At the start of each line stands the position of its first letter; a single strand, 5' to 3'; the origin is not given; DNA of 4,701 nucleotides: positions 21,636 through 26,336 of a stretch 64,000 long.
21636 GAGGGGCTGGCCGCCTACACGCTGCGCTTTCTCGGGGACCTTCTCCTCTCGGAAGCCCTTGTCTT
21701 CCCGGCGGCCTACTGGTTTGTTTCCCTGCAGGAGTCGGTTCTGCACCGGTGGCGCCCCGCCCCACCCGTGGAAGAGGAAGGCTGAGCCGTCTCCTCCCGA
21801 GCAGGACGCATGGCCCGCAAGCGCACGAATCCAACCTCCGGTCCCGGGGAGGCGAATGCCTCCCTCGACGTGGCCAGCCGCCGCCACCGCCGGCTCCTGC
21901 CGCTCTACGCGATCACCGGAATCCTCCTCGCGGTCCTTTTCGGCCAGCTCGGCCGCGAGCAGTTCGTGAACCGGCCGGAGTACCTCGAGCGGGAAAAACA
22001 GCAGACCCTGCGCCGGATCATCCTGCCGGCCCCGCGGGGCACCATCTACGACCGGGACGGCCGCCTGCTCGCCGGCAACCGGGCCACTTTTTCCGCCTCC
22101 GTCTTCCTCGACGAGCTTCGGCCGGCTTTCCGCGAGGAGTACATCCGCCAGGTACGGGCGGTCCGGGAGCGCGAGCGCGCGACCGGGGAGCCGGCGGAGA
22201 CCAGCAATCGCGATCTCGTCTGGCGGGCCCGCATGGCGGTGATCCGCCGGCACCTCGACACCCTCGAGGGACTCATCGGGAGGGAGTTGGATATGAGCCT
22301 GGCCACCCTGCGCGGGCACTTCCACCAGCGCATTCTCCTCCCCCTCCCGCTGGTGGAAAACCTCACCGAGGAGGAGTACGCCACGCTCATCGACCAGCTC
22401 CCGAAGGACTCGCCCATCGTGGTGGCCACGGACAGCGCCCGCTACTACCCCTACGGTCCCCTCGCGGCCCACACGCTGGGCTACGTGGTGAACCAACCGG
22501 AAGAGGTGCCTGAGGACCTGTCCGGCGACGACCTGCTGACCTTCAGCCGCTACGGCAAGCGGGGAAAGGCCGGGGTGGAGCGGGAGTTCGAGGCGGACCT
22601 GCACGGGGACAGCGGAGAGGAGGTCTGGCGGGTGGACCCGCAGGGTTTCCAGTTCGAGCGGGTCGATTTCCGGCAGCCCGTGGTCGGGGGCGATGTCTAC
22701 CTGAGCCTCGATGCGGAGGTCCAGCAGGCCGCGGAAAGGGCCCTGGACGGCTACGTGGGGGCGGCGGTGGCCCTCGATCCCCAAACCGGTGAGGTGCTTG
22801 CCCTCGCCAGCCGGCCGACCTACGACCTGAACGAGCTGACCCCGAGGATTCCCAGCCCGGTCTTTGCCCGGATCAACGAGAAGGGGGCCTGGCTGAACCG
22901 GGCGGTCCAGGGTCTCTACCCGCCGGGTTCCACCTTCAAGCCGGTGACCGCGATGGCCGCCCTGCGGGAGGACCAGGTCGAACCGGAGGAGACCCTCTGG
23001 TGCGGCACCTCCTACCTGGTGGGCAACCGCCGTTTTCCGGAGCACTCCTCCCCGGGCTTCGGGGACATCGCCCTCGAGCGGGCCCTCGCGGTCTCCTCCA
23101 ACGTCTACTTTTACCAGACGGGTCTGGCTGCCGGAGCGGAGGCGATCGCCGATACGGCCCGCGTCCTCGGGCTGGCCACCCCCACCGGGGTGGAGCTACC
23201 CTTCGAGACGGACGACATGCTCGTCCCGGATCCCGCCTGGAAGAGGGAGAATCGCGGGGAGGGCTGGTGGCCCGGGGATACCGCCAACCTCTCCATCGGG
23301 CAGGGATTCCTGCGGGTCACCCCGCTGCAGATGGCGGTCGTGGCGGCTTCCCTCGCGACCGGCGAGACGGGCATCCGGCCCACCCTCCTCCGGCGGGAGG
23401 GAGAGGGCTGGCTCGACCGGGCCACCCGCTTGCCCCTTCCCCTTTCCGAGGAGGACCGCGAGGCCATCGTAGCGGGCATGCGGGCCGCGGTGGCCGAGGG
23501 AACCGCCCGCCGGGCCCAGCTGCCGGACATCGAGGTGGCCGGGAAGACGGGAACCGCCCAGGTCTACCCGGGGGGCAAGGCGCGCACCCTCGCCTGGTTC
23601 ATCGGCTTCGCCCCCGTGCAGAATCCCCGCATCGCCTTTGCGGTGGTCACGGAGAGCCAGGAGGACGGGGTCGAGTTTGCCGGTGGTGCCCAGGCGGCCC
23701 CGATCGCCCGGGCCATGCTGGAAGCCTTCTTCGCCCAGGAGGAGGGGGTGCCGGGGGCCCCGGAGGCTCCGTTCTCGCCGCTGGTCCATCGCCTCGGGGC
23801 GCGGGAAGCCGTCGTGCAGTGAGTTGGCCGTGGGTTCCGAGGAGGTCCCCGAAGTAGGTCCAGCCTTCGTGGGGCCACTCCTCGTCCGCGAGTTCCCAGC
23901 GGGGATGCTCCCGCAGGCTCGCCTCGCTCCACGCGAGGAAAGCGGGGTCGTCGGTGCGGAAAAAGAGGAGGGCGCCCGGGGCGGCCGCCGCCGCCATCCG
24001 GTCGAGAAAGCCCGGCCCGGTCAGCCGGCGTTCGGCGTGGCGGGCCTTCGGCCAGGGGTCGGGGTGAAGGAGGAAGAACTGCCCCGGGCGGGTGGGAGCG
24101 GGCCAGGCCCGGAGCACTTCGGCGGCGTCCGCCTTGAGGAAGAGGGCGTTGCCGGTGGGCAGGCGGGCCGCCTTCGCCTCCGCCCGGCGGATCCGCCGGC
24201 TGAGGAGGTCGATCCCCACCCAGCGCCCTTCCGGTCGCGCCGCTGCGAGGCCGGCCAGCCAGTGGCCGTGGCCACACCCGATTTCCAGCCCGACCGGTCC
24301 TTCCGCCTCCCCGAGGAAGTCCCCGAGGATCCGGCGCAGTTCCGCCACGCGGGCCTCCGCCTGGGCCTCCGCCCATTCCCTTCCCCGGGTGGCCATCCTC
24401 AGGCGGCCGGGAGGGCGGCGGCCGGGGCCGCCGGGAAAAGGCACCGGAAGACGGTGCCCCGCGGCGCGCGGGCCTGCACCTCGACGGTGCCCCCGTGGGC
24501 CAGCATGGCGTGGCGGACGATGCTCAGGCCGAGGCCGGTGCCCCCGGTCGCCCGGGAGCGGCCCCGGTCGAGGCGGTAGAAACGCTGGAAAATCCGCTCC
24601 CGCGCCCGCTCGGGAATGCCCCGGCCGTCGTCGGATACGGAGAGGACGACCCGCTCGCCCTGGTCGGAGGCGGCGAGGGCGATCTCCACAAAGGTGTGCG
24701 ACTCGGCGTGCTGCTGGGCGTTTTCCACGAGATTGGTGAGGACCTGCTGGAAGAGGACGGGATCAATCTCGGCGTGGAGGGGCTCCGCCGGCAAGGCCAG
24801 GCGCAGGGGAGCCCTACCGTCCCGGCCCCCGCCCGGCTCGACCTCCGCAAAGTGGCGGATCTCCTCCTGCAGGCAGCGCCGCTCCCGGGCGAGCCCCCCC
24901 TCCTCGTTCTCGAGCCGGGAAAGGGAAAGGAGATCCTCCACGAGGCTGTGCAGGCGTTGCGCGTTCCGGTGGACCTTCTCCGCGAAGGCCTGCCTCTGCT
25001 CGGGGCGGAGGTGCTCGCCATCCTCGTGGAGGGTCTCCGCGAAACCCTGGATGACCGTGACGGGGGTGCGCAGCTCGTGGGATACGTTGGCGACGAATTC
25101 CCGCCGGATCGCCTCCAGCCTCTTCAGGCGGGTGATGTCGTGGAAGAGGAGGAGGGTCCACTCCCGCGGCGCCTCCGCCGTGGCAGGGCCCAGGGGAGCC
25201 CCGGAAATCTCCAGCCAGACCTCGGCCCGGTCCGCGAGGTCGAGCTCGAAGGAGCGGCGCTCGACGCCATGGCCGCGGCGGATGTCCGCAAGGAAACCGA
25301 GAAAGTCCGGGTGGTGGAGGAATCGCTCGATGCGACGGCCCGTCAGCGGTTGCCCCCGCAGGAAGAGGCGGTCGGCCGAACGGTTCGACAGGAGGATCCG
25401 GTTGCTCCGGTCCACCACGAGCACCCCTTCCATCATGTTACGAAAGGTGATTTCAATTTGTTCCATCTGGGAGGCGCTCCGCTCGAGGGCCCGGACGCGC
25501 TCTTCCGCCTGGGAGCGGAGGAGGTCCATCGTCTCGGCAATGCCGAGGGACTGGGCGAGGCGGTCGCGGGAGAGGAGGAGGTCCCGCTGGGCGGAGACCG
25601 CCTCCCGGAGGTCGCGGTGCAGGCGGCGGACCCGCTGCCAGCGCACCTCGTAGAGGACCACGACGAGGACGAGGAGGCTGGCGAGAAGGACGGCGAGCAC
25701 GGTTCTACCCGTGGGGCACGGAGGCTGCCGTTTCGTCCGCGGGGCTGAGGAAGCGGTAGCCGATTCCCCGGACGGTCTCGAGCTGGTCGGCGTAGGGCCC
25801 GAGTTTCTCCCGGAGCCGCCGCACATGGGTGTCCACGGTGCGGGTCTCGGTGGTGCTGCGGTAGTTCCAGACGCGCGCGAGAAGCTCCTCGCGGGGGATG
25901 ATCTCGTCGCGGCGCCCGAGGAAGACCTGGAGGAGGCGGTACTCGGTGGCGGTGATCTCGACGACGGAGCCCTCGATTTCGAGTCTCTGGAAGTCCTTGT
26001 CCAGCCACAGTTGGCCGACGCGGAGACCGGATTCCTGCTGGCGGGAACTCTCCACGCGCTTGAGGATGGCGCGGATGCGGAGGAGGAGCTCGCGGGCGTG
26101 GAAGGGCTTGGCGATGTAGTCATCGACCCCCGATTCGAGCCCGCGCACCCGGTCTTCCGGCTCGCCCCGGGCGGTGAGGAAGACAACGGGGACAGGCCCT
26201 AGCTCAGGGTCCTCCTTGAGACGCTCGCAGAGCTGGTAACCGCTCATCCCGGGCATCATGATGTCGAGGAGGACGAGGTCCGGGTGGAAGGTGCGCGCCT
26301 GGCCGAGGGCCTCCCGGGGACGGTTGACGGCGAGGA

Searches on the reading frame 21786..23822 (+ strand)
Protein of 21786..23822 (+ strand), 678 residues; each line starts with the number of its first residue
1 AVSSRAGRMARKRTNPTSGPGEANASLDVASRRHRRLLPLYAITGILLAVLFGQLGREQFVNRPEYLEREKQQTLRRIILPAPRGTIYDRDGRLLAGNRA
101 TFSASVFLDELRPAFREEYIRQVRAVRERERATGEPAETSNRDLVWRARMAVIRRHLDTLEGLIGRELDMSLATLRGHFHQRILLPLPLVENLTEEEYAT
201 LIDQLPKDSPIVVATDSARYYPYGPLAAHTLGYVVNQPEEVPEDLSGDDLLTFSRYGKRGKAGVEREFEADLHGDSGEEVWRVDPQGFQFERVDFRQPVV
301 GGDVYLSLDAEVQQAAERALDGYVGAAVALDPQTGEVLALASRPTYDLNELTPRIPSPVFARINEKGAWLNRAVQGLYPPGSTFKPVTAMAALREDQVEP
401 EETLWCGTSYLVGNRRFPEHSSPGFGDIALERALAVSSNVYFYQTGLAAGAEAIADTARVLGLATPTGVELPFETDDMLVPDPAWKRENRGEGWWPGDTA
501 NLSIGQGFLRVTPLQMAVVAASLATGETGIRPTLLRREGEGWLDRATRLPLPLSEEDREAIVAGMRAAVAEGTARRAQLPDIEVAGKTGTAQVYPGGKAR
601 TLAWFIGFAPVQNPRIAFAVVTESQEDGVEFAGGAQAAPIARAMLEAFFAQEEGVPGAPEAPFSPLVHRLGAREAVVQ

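Call 30: search_protein_families(library=pfam, proteins=[window:21786-23822:+], max_evalue=0.00001)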
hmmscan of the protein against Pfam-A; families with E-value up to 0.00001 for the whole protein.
window:21786-23822:+ (678 aa): 2 families
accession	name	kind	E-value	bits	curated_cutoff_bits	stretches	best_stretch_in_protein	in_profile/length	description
PF00905.27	Transpeptidase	-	2e-60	205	22.1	1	325-646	1-299/299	Penicillin binding protein transpeptidase domain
PF03717.20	PBP_dimer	-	3.4e-26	93.2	24.4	1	80-289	2-175/180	Penicillin-binding Protein dimerisation domain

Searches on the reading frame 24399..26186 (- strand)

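Call 30: search_protein_families(library=pfam, proteins=[window:24399-26186:-], max_evalue=0.00001)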
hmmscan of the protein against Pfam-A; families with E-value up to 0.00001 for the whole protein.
window:24399-26186:- (595 aa): 2 families
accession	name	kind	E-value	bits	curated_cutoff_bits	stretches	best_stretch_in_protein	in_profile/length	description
PF02518.31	HATPase_c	-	5e-28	98.2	26.4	1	475-587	2-110/111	Histidine kinase-, DNA gyrase B-, and HSP90-like ATPase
PF00512.31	HisKA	-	5.4e-21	74.9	26.9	1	361-428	2-66/66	His Kinase A (phospho-acceptor) domain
